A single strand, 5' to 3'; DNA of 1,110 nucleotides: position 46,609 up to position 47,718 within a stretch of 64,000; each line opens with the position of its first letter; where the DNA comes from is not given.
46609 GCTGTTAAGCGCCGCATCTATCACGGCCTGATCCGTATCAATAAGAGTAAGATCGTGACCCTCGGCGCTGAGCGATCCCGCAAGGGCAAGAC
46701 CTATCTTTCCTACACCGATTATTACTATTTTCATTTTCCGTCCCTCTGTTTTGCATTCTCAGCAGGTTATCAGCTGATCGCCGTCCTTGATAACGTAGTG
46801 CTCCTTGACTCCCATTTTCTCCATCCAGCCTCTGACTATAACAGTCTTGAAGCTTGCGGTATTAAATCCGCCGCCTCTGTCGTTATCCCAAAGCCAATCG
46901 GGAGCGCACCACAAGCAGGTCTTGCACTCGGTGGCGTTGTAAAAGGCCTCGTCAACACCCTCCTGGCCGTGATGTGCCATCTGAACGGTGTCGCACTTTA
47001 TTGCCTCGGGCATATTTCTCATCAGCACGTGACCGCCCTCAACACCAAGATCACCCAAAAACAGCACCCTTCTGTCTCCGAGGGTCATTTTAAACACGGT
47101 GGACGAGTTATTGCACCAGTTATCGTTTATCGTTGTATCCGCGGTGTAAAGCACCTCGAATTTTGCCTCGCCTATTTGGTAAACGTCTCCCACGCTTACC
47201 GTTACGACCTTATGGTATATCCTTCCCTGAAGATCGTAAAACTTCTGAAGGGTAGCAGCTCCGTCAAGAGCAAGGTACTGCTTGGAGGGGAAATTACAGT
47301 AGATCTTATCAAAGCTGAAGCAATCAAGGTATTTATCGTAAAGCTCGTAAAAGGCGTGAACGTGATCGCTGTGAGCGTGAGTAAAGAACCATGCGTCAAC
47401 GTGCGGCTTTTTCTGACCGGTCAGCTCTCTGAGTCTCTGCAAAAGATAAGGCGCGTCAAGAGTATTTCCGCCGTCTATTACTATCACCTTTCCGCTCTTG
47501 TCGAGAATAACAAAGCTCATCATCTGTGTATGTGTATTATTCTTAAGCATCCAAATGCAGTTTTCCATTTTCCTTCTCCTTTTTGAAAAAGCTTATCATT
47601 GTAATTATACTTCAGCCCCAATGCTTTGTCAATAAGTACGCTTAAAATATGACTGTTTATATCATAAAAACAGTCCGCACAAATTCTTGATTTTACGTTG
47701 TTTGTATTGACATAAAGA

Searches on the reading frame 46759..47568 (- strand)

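Call 89: search_protein_families(library=pfam, proteins=[window:46759-47568:-], max_evalue=0.01)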
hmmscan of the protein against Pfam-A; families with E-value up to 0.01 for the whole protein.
window:46759-47568:- (269 aa): 3 families
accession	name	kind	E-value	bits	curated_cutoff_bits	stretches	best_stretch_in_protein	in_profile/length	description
PF00753.33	Lactamase_B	-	3.5e-12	47.1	22.7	1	19-78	9-65/196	Metallo-beta-lactamase superfamily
PF12706.13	Lactamase_B_2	-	1.4e-06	28.5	27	1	29-180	3-149/200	Beta-lactamase superfamily domain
PF13483.12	Lactamase_B_3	-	3.3e-06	27.6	24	1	18-176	9-113/160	Beta-lactamase superfamily domain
